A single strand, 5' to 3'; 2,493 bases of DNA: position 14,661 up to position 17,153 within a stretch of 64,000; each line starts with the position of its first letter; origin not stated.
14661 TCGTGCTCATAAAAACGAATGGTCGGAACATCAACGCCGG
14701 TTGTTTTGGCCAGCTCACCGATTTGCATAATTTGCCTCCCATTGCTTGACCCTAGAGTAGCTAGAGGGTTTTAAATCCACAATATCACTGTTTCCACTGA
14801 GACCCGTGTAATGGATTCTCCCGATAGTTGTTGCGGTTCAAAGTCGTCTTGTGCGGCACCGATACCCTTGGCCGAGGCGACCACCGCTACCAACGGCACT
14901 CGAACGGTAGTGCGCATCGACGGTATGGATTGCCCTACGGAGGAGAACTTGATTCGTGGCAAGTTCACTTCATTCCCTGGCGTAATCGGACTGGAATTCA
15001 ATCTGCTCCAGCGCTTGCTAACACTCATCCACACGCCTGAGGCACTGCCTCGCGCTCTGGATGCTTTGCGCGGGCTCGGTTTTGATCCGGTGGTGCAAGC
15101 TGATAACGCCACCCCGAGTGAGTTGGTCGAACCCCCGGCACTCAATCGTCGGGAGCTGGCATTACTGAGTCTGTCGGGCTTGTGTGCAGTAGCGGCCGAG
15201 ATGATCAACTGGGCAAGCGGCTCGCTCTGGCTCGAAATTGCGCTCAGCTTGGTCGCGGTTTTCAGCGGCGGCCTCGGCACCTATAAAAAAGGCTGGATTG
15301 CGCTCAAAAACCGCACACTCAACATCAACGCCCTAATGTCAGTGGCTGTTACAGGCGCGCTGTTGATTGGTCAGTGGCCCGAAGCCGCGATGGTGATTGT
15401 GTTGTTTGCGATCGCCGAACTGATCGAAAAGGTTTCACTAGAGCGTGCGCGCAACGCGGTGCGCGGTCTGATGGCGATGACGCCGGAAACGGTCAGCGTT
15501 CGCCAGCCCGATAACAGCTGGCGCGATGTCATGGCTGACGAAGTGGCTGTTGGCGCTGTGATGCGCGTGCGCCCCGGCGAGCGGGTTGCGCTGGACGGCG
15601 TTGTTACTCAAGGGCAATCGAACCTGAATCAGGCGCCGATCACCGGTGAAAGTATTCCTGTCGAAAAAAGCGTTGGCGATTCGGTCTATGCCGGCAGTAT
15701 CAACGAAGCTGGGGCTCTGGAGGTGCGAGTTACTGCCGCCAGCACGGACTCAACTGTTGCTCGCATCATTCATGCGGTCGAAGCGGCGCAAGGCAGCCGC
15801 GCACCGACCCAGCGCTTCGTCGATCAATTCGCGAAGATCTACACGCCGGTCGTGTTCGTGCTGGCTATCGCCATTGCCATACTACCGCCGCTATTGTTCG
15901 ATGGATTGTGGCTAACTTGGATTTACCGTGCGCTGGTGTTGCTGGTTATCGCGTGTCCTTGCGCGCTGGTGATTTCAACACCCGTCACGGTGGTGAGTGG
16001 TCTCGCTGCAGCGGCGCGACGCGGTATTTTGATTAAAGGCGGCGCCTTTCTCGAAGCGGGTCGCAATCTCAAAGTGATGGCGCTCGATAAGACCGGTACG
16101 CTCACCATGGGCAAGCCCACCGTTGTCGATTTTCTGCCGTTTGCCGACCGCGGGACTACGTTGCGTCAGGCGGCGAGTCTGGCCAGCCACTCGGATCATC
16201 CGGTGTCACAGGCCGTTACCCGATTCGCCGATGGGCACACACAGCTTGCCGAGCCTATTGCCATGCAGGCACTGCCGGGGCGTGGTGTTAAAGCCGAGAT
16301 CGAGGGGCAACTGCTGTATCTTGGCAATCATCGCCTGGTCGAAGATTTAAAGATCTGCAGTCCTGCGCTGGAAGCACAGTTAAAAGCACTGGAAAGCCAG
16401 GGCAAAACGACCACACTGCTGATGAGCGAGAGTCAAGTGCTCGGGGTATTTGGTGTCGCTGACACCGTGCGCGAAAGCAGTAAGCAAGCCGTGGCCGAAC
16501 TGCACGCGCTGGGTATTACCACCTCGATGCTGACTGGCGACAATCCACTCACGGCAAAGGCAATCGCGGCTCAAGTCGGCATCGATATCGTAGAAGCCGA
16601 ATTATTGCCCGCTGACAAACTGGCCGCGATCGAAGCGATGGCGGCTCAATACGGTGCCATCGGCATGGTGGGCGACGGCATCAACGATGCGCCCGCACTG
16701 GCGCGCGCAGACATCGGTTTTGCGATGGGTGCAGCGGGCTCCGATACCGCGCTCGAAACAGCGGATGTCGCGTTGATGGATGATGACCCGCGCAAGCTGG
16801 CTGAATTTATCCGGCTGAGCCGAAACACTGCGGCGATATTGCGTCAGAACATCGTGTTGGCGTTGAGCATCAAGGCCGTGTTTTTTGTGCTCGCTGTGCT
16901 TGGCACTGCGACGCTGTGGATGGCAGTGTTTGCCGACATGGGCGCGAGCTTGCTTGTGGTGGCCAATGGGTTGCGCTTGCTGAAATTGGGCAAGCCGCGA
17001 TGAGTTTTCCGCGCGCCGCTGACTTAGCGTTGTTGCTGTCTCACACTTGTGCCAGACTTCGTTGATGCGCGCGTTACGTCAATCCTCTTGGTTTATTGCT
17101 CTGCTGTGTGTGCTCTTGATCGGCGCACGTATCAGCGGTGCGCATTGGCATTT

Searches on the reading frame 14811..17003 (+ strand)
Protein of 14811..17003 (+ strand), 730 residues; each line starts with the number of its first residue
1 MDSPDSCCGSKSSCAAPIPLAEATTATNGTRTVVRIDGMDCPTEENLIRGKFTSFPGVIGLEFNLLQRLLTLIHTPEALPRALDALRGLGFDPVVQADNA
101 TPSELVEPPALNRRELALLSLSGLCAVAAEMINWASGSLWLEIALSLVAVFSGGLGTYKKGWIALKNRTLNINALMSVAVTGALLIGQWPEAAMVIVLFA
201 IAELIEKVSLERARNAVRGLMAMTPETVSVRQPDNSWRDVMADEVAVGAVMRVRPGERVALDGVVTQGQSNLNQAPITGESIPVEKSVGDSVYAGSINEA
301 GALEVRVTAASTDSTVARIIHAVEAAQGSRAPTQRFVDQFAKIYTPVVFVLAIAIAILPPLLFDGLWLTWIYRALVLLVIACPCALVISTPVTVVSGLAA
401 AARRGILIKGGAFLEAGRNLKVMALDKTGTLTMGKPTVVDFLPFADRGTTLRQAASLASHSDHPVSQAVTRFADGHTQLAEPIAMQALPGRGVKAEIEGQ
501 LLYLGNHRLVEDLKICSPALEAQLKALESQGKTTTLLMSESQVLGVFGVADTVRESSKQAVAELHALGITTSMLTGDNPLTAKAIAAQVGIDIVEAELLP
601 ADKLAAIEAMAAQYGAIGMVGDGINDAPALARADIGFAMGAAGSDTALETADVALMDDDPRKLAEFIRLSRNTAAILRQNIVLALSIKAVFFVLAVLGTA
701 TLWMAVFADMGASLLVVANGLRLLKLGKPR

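Call 17: search_protein_families(library=pfam, proteins=[window:14811-17003:+], max_evalue=0.0001)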
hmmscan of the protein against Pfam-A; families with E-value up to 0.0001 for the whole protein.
window:14811-17003:+ (730 aa): 2 families
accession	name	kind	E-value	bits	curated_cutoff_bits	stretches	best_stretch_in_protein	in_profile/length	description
PF00122.25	E1-E2_ATPase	-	1.4e-53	181.6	28.1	1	223-404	2-181/181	E1-E2 ATPase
PF00702.32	Hydrolase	-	6.4e-33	115.2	26.4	1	421-634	2-191/191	haloacid dehalogenase-like hydrolase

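Call 88: list_cluster_members(proteins=[window:14811-17003:+, window:20107-23256:+, window:26292-28439:-, window:30600-31349:-, window:31364-32164:-, window:35735-36913:+, window:56561-57754:+, window:61058-61444:+, window:62269-62895:-, window:25430-26404:-])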
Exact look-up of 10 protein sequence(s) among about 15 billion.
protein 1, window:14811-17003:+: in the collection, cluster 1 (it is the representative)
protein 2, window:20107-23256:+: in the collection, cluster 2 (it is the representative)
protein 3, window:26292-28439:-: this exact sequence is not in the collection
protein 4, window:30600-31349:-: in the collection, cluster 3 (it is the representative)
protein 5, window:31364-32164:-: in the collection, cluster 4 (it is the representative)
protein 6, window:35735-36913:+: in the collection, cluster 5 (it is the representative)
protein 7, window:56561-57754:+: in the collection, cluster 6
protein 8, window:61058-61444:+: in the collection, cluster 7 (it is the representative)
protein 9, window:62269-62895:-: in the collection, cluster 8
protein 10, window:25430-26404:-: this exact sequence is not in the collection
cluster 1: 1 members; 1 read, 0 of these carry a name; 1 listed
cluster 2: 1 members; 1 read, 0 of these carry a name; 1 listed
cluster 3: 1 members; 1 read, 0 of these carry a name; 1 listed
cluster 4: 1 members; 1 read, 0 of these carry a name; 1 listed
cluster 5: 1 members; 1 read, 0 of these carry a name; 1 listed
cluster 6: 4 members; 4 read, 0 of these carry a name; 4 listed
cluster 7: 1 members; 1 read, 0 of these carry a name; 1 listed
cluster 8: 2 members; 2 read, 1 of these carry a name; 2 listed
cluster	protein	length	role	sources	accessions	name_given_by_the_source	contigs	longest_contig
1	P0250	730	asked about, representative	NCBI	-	-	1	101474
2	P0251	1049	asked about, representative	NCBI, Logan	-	-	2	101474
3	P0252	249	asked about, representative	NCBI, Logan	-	-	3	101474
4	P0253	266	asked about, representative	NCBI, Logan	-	-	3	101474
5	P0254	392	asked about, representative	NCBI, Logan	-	-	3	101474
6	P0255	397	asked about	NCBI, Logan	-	-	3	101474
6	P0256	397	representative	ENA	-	-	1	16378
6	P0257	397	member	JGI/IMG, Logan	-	-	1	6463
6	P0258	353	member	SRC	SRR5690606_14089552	-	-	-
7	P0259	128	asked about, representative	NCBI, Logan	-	-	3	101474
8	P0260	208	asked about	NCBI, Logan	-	-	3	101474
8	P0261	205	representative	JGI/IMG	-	integrase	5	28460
